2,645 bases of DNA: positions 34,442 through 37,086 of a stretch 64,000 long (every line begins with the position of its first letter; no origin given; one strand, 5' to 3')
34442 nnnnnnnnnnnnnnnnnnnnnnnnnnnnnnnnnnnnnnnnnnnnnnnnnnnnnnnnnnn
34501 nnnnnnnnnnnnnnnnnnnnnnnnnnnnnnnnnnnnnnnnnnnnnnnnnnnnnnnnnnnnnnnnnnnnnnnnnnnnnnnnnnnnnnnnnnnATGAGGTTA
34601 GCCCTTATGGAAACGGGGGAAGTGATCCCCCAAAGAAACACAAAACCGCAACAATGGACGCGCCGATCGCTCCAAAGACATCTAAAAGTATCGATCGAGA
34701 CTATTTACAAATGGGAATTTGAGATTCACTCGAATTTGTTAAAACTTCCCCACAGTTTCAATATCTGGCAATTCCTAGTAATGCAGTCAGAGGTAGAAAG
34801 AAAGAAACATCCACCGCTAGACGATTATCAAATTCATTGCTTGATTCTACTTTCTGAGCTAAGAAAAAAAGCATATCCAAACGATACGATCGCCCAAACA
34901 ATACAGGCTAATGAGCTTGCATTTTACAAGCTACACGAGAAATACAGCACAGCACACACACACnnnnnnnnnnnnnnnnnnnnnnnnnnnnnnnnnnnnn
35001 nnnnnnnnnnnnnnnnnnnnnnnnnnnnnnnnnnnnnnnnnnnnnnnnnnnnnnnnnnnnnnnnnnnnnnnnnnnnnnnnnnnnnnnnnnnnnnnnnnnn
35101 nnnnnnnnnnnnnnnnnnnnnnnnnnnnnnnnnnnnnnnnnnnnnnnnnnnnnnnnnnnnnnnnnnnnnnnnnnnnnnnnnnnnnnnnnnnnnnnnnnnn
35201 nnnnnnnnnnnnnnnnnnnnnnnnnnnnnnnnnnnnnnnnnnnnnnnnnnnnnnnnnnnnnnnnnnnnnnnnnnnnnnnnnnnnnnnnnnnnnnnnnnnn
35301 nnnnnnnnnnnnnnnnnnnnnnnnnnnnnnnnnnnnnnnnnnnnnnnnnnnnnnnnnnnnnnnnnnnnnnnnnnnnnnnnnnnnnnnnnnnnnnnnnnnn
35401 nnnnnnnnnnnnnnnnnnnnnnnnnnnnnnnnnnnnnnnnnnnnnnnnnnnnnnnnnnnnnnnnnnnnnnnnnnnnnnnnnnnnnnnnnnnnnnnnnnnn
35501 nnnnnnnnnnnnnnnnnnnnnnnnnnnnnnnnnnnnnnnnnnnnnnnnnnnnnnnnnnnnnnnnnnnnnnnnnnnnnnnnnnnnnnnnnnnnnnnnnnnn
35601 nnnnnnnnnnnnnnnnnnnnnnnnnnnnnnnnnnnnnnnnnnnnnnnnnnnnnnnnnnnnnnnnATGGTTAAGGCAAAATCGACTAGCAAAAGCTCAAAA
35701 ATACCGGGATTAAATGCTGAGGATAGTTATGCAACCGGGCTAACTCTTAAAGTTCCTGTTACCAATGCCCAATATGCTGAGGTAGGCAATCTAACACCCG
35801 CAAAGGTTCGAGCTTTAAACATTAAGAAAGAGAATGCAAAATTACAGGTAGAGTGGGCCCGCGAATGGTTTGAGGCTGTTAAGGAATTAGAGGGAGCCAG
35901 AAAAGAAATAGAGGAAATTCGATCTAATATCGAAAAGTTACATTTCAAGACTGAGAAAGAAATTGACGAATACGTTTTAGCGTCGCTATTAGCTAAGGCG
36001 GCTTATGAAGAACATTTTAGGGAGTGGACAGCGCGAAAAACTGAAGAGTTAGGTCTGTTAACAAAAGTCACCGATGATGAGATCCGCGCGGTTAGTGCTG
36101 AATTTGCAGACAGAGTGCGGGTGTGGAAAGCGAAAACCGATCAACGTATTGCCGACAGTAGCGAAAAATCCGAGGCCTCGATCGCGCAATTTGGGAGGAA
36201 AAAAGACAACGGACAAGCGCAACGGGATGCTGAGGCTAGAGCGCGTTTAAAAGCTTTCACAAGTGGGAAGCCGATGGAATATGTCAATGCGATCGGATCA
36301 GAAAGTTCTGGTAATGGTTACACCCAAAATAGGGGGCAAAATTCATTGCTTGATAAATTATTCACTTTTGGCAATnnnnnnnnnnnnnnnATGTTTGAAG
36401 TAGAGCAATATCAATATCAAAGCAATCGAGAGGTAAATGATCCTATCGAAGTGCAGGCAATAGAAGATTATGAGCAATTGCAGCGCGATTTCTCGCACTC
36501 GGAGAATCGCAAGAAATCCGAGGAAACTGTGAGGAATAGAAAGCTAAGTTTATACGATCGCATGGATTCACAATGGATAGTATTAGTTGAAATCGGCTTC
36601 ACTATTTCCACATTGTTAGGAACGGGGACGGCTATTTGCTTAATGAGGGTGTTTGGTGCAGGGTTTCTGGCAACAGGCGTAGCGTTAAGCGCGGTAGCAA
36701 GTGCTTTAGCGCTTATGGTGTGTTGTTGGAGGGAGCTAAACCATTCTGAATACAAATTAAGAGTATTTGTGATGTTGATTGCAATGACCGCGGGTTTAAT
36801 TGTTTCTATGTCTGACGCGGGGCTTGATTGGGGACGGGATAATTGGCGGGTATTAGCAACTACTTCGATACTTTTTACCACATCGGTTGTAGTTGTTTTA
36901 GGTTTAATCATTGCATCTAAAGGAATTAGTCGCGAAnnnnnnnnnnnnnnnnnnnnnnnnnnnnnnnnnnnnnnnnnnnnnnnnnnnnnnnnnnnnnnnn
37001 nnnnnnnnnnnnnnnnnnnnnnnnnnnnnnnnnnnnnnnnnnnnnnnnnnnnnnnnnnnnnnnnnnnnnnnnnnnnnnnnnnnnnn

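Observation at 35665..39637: Membrane-anchored FtsK-like ATPase and T5orf172 nuclease-like protein share a private C-terminal domain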

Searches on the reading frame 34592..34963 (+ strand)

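Call 4: search_protein_families(library=pfam, proteins=[window:34592-34963:+], max_evalue=0.1)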
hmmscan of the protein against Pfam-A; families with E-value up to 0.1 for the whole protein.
window:34592-34963:+ (124 aa): 1 family
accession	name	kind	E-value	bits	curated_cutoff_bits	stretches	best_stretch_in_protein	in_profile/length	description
PF13565.12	HTH_32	-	0.011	16.7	33.7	1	11-41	37-72/73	Homeodomain-like domain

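Call 11: search_protein_families(library=ncbifam, proteins=[window:34592-34963:+], max_evalue=0.1)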
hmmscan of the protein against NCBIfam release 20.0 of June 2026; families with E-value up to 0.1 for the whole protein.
window:34592-34963:+ (124 aa): 0 families

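Call 80: search_protein_families(library=phrogs, proteins=[window:34592-34963:+], max_evalue=0.001)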
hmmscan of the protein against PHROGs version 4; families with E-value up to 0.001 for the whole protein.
window:34592-34963:+ (124 aa): 0 families

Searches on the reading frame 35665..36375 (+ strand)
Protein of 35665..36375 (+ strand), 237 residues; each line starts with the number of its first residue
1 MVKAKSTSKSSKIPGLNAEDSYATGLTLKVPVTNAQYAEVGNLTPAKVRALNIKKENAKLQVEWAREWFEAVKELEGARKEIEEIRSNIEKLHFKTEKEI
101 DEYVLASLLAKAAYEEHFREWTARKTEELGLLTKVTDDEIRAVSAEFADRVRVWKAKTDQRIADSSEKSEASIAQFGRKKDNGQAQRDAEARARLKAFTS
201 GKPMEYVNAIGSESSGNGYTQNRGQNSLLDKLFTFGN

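Call 4: search_protein_families(library=pfam, proteins=[window:35665-36375:+], max_evalue=0.1)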
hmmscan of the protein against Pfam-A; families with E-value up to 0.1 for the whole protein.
window:35665-36375:+ (237 aa): 0 families

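Call 11: search_protein_families(library=ncbifam, proteins=[window:35665-36375:+], max_evalue=0.1)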
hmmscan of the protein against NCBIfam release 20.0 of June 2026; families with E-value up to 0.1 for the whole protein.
window:35665-36375:+ (237 aa): 0 families

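Call 80: search_protein_families(library=phrogs, proteins=[window:35665-36375:+], max_evalue=0.001)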
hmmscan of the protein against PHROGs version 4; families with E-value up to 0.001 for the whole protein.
window:35665-36375:+ (237 aa): 0 families

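Call 81: search_protein_families(library=padloc, proteins=[window:35665-36375:+], max_evalue=0.01)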
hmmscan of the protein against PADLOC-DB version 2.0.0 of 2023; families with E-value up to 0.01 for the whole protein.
window:35665-36375:+ (237 aa): 0 families

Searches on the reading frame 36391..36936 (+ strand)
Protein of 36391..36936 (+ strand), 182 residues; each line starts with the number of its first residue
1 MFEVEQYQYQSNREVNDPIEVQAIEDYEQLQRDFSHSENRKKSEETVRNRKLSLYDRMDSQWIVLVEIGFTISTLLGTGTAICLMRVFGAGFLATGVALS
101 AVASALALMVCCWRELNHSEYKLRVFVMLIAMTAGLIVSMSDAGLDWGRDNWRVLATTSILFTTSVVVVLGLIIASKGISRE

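Call 4: search_protein_families(library=pfam, proteins=[window:36391-36936:+], max_evalue=0.1)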
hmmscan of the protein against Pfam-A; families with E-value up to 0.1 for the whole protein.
window:36391-36936:+ (182 aa): 2 families
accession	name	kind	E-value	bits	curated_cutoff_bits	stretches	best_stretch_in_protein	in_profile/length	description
PF07254.17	Cpta_toxin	-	0.01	16.4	27.3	1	87-175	18-103/133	Membrane-bound toxin component of toxin-antitoxin system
PF19506.4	DUF6040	-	0.076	12.9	23.4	0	125-176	148-200/233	Family of unknown function (DUF6040)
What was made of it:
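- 36391..36939 (+): 182-aa integral membrane protein with 3-4 TM segments. Only sub-threshold Pfam hits (call 4).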

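Call 11: search_protein_families(library=ncbifam, proteins=[window:36391-36936:+], max_evalue=0.1)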
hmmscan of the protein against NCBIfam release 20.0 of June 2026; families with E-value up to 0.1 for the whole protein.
window:36391-36936:+ (182 aa): 0 families

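Call 80: search_protein_families(library=phrogs, proteins=[window:36391-36936:+], max_evalue=0.001)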
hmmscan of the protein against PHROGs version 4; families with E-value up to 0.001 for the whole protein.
window:36391-36936:+ (182 aa): 0 families

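Call 81: search_protein_families(library=padloc, proteins=[window:36391-36936:+], max_evalue=0.01)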
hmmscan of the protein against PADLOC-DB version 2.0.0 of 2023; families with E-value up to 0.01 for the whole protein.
window:36391-36936:+ (182 aa): 0 families
